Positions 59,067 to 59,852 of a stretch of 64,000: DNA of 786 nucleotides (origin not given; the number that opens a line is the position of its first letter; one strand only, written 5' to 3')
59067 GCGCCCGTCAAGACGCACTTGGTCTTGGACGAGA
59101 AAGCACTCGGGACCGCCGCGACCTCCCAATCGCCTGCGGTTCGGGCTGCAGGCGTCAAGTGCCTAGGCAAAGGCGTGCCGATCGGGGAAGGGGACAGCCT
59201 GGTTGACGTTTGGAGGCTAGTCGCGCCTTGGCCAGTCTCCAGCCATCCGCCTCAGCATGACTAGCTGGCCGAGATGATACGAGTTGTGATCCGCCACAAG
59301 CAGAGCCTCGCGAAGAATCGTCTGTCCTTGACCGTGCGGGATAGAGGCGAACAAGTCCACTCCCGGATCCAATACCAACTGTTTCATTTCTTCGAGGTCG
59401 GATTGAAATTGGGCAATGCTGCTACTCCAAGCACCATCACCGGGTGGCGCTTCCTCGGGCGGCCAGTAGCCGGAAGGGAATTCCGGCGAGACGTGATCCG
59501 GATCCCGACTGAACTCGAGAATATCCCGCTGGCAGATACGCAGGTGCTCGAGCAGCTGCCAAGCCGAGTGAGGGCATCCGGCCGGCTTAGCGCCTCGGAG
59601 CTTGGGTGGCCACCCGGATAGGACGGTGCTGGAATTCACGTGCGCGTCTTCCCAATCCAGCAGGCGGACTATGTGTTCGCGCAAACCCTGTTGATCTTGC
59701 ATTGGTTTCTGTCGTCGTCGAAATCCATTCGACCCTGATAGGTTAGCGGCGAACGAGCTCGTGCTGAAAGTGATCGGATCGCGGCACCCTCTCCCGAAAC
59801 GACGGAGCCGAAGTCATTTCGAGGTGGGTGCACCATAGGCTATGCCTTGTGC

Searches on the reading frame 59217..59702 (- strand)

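Call 84: search_protein_families(library=pfam, proteins=[window:59217-59702:-], max_evalue=0.00001)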
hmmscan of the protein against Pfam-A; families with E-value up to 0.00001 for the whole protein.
window:59217-59702:- (161 aa): 1 family
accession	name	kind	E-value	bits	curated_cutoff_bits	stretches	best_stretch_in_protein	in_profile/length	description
PF12867.12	DinB_2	-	4.5e-08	34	24.8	1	23-147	8-128/128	DinB superfamily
